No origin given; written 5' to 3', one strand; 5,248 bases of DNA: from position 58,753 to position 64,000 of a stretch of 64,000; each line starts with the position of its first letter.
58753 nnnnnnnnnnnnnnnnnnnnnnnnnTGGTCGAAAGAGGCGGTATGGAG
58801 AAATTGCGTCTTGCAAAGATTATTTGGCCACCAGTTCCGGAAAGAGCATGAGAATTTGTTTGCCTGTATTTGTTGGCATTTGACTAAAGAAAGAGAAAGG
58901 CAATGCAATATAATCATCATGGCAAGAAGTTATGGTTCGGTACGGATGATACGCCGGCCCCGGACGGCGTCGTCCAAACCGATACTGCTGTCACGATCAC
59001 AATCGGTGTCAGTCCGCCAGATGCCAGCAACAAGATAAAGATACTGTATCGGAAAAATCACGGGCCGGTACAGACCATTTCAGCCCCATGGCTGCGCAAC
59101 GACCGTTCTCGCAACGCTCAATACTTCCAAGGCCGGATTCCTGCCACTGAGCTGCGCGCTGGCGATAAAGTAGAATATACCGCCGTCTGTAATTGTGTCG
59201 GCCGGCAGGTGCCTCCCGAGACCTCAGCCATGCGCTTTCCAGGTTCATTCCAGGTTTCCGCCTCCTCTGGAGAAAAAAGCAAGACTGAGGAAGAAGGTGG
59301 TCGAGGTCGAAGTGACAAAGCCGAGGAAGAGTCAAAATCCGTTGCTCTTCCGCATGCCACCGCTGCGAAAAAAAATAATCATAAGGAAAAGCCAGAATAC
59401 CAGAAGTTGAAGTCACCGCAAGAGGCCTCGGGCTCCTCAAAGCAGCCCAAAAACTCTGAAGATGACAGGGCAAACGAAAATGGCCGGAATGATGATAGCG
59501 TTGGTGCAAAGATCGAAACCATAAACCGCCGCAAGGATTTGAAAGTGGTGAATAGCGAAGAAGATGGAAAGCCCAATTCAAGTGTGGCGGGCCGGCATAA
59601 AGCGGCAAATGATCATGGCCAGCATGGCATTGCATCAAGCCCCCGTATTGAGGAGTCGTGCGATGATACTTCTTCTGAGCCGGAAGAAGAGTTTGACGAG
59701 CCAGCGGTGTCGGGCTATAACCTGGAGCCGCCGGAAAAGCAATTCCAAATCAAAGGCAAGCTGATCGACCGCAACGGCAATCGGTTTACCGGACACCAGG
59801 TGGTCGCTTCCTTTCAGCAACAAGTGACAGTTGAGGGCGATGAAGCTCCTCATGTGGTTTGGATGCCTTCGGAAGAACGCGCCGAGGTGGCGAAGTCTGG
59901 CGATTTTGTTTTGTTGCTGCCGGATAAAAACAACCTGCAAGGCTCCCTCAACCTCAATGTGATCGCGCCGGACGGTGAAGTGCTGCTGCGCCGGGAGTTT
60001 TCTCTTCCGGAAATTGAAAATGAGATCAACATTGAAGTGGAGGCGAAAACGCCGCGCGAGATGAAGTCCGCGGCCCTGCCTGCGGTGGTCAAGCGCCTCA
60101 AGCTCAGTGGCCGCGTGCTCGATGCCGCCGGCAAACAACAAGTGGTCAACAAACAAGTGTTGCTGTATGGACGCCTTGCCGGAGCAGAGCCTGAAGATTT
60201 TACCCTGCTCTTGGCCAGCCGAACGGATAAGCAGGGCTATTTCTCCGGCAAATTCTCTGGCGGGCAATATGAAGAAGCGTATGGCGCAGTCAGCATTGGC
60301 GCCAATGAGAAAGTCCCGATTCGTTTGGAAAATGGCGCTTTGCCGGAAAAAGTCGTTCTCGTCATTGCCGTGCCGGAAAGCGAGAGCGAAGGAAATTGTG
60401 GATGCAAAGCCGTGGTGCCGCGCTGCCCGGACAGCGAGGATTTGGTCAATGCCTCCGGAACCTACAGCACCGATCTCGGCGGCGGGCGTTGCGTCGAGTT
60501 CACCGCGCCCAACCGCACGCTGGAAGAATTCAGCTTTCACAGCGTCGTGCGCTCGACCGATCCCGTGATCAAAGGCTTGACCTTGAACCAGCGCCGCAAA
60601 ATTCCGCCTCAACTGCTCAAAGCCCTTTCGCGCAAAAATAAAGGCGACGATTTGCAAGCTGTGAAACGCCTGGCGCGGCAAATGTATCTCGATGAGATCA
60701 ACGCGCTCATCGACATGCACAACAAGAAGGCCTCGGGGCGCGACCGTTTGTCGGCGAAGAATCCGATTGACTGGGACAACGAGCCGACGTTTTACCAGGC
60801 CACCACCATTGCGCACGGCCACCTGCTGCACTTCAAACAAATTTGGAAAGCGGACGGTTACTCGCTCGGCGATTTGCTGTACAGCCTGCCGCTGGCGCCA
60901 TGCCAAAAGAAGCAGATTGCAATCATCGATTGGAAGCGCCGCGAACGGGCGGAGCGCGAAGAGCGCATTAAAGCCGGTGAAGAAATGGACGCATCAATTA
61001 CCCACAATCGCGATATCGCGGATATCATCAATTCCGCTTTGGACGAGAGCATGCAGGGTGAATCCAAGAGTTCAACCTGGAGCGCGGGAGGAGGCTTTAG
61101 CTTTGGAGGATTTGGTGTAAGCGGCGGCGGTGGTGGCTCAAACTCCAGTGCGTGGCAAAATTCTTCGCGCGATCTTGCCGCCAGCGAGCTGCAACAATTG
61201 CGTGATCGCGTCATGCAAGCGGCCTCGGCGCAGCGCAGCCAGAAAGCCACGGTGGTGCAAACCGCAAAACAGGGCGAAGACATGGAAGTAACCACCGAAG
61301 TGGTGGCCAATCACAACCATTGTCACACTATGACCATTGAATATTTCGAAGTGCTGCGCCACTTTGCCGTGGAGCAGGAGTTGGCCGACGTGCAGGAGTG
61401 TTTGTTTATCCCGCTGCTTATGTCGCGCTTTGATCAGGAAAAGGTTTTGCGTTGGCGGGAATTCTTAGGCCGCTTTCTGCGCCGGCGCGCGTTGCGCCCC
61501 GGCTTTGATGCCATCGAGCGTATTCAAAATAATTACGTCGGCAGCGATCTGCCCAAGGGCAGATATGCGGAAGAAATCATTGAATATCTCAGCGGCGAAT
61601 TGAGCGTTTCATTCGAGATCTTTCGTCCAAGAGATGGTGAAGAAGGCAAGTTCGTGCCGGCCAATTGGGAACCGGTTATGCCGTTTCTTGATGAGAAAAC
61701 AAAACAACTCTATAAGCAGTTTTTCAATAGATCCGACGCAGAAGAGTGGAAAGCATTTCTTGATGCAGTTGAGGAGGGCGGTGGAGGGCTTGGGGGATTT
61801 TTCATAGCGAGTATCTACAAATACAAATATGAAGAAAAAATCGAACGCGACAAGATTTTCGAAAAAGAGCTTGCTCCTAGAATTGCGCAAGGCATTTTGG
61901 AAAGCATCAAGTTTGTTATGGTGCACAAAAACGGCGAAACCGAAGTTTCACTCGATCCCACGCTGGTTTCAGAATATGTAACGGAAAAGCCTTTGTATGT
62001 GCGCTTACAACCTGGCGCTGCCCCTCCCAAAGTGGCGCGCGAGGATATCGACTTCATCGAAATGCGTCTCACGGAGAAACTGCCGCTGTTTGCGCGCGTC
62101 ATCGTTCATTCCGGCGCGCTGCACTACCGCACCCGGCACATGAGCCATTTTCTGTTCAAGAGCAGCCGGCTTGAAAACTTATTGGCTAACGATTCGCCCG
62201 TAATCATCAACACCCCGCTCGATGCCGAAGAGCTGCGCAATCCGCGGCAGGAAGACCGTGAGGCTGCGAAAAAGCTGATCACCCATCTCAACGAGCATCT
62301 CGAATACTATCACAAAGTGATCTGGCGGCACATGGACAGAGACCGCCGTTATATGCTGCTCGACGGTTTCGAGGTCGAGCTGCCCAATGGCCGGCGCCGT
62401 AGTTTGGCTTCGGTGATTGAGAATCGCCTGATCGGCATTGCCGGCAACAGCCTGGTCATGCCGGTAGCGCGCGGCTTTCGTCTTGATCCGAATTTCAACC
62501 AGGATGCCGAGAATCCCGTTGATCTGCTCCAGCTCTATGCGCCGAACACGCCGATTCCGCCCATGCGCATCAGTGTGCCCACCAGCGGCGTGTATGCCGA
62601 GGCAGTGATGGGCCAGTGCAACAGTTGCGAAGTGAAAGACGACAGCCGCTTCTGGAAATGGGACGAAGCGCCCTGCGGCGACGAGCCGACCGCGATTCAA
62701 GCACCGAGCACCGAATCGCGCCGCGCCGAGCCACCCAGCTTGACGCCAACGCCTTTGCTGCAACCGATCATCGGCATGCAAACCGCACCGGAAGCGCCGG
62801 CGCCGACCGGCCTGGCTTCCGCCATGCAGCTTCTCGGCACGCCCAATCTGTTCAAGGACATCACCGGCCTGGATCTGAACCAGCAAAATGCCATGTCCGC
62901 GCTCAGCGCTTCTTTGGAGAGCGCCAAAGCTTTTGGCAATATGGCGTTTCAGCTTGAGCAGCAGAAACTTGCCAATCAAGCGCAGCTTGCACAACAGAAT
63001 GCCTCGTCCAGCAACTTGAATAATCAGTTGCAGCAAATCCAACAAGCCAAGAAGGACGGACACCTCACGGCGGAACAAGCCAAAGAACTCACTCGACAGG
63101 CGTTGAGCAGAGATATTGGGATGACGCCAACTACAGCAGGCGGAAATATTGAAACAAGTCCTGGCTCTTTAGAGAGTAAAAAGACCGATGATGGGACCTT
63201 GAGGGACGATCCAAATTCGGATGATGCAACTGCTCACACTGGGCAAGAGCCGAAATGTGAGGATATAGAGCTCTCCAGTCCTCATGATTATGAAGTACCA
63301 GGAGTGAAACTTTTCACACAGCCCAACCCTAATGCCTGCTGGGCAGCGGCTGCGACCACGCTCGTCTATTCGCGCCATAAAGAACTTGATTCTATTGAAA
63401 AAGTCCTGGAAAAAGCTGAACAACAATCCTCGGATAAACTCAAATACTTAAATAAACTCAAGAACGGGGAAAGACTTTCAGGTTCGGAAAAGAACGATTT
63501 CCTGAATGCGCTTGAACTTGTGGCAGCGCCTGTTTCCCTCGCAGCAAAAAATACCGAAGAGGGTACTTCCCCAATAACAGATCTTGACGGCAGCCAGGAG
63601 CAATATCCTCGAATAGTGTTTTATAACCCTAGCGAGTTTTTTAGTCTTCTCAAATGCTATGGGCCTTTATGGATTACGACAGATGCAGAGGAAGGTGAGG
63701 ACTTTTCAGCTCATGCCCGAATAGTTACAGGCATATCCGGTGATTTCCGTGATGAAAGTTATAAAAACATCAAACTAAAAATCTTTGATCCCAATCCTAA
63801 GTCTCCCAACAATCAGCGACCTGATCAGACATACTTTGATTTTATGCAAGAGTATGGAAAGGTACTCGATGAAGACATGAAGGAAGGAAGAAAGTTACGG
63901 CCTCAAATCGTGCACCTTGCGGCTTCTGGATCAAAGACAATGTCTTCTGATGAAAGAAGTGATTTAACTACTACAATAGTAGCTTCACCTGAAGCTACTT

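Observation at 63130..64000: C-terminal papain-like cysteine-peptidase-like domain of the giant protein is compositionally foreign (~42% GC)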

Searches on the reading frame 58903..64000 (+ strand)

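Call 5: search_protein_families(library=pfam, proteins=[window:58903-64000:+], max_evalue=1)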
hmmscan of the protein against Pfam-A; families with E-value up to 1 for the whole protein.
window:58903-64000:+ (1699 aa): 1 family
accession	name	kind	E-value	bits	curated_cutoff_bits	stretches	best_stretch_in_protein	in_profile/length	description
PF12385.14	Peptidase_C70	-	1.4e-11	45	19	2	1574-1634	78-127/141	Papain-like cysteine protease AvrRpt2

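Call 7: find_homologous_proteins(query=window:58903-64000:+)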
Query window:58903-64000:+ (1699 aa): 2 proteins with E <= 0.001 among 8000 candidates.
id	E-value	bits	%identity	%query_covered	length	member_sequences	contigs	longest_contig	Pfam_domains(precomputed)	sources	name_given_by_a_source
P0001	0.0e+0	3883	100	100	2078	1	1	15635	PF12385.15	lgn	-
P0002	7.6e-78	280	31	13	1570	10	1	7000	-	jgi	-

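Call 9: find_encoding_contigs(protein=P0001, flank=10000)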
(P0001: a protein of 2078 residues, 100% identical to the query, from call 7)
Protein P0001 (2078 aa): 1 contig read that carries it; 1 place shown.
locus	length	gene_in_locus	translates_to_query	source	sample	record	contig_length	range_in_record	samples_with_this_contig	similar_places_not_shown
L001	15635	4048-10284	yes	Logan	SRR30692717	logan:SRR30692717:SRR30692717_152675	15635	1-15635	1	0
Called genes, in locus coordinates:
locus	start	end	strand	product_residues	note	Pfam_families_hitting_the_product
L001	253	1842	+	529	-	PF01590:GAF, PF13185:GAF_2, PF00158:Sigma54_activat, PF14532:Sigma54_activ_2, PF07724:AAA_2 (weak), PF07728:AAA_5, PF25601:AAA_lid_14, PF02954:HTH_8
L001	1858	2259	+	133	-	-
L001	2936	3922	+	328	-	PF04454:Linocin_M18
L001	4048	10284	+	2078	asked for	PF12385:Peptidase_C70 (weak)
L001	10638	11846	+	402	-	PF02449:Glyco_hydro_42 (faint)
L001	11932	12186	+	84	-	-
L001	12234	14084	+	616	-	PF02310:B12-binding (weak), PF04055:Radical_SAM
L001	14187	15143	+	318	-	PF06271:RDD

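Call 12: search_protein_families(library=pfam, proteins=[L001:9145-10281:+, L001:10638-11846:+, L001:11932-12186:+, L001:12234-14084:+, L001:1858-2259:+, P0002], max_evalue=1)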
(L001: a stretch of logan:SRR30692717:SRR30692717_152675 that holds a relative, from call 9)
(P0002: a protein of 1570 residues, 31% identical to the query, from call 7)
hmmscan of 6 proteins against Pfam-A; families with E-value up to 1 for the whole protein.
L001:9145-10281:+ (379 aa): 1 family
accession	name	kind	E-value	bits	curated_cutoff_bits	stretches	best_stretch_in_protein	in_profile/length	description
PF08499.17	PDEase_I_N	-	0.037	14.3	27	0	203-222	6-28/61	3'5'-cyclic nucleotide phosphodiesterase N-terminal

L001:10638-11846:+ (402 aa): 1 family
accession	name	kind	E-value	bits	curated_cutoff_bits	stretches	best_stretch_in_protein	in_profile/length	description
PF02449.21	Glyco_hydro_42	-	2e-05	24.6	21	1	77-208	34-158/376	Beta-galactosidase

L001:11932-12186:+ (84 aa): 1 family
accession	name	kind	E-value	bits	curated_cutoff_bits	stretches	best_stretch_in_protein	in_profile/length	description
PF11427.14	HTH_Tnp_Tc3_1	-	0.0069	16.7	21.1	1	5-31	20-46/50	Tc3 transposase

L001:12234-14084:+ (616 aa): 2 families
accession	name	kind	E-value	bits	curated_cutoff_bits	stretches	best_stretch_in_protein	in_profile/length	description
PF04055.27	Radical_SAM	-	9e-15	55.7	29.5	1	268-424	5-163/166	Radical SAM superfamily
PF02310.24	B12-binding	-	5.4e-06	26.7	32.1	1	128-207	41-120/121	B12 binding domain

L001:1858-2259:+ (133 aa): 0 families

P0002 (1570 aa): 3 families
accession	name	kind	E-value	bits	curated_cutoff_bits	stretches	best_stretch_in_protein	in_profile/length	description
PF06175.17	MiaE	-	0.18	12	27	1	665-700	63-98/199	tRNA-(MS[2]IO[6]A)-hydroxylase (MiaE)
PF13156.12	Mrr_cat_2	-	0.24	11.8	22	1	1289-1320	13-46/127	Restriction endonuclease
PF11981.13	DUF3482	-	0.45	10.3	29.2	1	572-636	146-208/293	Domain of unknown function (DUF3482)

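Call 13: search_protein_families(library=ncbifam, proteins=[P0001, L001:2936-3922:+, L001:10638-11846:+, L001:11932-12186:+, L001:1858-2259:+, P0002], max_evalue=1)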
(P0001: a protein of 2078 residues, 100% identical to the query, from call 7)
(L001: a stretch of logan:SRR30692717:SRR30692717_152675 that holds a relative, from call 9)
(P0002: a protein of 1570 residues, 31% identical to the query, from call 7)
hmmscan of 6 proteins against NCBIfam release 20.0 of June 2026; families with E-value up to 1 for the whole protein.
P0001 (2078 aa): 0 families

L001:2936-3922:+ (328 aa): 1 family
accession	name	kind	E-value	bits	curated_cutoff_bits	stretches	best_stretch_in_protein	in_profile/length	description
NF041155.2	encap_f1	equivalog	1e-20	74.2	100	2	180-315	136-261/261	family 1 encapsulin nanocompartment shell protein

L001:10638-11846:+ (402 aa): 0 families

L001:11932-12186:+ (84 aa): 5 families
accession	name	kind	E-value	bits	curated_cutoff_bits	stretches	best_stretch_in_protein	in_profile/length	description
NF038399.1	NH_RiPP_Os17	domain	2.7e-05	24.1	40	1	18-49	13-44/63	Os1348 family NHLP clan protein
TIGR04509.1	mod_pep_NH_fam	subfamily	0.0015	18.5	34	1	7-60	6-58/87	NHLP-related RiPP peptide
TIGR03793.1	leader_NHLP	domain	0.0024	17.7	50.9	1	11-48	9-46/77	NHLP leader peptide family RiPP precursor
NF038175.1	IniB_NTERM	domain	0.0082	16.1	40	1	15-39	9-33/49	IniB N-terminal domain-containing protein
NF049931.1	GlyBetbindOsmF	equivalog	0.16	11.1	400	1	24-70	218-264/283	glycine betaine ABC transporter substrate-binding protein OsmF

L001:1858-2259:+ (133 aa): 0 families

P0002 (1570 aa): 2 families
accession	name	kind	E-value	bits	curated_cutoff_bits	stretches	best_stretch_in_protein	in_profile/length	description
TIGR03789.1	pdsO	hypoth_equivalog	0.019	14.7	152.2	1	573-653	45-122/243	sortase-associated OmpA-like protein PdsO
NF005721.0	PRK07539.1-1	equivalog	0.5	9.6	308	1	531-625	166-259/292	NADH-quinone oxidoreductase subunit NuoE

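Call 15: find_encoding_contigs(protein=P0002, flank=10000)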
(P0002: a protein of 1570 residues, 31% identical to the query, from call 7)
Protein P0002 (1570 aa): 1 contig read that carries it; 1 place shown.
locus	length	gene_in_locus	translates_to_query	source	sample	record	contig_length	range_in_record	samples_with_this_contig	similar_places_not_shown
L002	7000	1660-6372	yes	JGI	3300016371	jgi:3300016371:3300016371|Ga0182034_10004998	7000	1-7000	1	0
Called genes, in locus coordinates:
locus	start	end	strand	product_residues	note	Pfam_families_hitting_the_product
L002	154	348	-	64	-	-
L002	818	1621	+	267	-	PF04454:Linocin_M18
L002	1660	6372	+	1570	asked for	-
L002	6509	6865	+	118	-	-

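Call 17: find_homologous_proteins(query=L001:8365-10281:+)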
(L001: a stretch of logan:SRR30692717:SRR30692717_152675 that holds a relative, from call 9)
Query L001:8365-10281:+ (639 aa): 2 proteins with E <= 0.001 among 8000 candidates.
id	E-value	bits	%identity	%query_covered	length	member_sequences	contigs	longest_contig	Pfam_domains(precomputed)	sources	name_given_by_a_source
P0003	6.1e-25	106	30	59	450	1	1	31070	-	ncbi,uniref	ncbi:hypothetical protein [Tolypothrix sp. VBCCA 56010]|uniref:hypothetical protein n=1 Tax=Tolypoth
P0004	4.5e-17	80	36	28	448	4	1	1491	-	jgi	jgi:hypothetical protein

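Call 20: search_solved_structures(query=L001:8365-9144:+, max_evalue=10, show_alignments=2)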
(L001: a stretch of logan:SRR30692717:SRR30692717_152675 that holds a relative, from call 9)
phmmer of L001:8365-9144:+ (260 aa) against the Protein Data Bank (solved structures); distinct sequences matched with E-value up to 10: 1.
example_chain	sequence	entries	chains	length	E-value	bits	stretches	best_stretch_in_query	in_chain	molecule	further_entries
2h1j_A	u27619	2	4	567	0.29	13.7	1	143-224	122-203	Oligoendopeptidase F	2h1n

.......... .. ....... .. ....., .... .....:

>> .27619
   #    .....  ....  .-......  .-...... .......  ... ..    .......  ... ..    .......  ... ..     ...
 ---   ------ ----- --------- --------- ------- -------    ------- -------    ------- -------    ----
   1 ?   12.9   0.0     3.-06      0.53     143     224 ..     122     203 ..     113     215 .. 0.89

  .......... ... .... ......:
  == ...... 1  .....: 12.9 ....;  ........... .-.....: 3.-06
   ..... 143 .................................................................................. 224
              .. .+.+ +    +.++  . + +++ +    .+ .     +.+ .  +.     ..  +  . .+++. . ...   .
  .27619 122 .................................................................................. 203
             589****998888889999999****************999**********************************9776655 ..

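Call 21: search_solved_structures(query=L001:9145-10281:+, max_evalue=10, show_alignments=1)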
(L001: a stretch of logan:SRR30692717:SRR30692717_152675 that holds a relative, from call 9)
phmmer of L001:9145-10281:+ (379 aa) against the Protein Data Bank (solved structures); distinct sequences matched with E-value up to 10: 0.

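Call 28: search_protein_families(library=phrogs, proteins=[L001:2936-3922:+, L001:8014-10281:+, L002:818-1621:+], max_evalue=0.1)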
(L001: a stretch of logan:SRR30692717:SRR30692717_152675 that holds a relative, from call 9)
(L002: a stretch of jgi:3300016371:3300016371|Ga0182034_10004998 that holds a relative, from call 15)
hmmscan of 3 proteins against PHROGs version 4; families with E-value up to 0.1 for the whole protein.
L001:2936-3922:+ (328 aa): 0 families

L001:8014-10281:+ (756 aa): 0 families

L002:818-1621:+ (267 aa): 0 families

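Call 76: predict_structure(alignment_id=A3)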
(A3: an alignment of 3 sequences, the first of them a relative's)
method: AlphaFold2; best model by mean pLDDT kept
length: 349 residues; sequences in the alignment: 3
mean_pLDDT: 49.4   pTM: 0.50
mean pLDDT of the five models: 49.4, 46.5, 36.7, 36.2, 35.8
residues with pLDDT >= 90: 13; 70-90: 57; 50-70: 56; < 50: 223
segments of 3 or more residues with pLDDT < 50: 40-47, 102-112, 129-181, 200-349
pLDDT, mean of each block of 10 residues (from residue 1): 89 84 87 73 45 70 89 84 71 63 44 58 59 33 40 40 38 32 58 57 41 40 32 24 30 38 36 29 27 30 41 44 38 36 29
secondary structure, 60 per line:
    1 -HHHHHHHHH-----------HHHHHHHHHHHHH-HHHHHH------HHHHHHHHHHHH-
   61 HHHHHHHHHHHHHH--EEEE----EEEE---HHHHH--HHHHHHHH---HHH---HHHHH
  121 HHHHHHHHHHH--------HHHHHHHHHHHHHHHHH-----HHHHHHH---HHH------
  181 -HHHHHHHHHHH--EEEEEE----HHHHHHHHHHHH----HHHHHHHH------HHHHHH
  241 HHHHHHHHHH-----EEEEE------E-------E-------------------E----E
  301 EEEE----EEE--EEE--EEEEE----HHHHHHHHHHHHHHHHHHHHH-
elements in order: H2-10 H22-34 H36-41 H48-59 H61-74 E77-80 E85-88 H92-96 H99-106 H116-131 H140-156 H162-168 H182-192 E195-200 H205-216 H221-228 H235-250 E256-260 E300-304 E309-311 E314-316 E319-323 H328-348

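Call 78: search_protein_families(library=padloc, proteins=[P0001, L001:2936-3922:+, L001:1858-2259:+, L001:10638-11846:+], max_evalue=0.01)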
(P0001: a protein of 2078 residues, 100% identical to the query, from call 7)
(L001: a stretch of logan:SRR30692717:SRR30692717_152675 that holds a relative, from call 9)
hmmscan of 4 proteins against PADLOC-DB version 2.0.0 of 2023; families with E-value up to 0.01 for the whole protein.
P0001 (2078 aa): 0 families

L001:2936-3922:+ (328 aa): 0 families

L001:1858-2259:+ (133 aa): 0 families

L001:10638-11846:+ (402 aa): 0 families

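Call 104: search_solved_structures(query=L001:2936-3922:+, max_evalue=0.01)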
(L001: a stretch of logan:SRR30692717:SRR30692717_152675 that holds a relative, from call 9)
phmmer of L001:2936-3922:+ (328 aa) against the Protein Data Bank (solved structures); distinct sequences matched with E-value up to 0.01: 0.

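Call 125: search_solved_structures(query=A3, max_evalue=10, show_alignments=1)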
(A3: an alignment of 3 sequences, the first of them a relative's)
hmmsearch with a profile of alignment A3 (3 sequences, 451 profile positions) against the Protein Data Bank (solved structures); distinct sequences matched with E-value up to 10: 2.
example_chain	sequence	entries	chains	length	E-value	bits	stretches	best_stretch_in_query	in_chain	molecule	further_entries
3kzx_A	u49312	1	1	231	0.34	12.9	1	315-406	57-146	HAD-superfamily hydrolase, subfamily IA, variant 1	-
3fz4_A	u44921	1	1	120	1.3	10.9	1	330-374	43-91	Putative arsenate reductase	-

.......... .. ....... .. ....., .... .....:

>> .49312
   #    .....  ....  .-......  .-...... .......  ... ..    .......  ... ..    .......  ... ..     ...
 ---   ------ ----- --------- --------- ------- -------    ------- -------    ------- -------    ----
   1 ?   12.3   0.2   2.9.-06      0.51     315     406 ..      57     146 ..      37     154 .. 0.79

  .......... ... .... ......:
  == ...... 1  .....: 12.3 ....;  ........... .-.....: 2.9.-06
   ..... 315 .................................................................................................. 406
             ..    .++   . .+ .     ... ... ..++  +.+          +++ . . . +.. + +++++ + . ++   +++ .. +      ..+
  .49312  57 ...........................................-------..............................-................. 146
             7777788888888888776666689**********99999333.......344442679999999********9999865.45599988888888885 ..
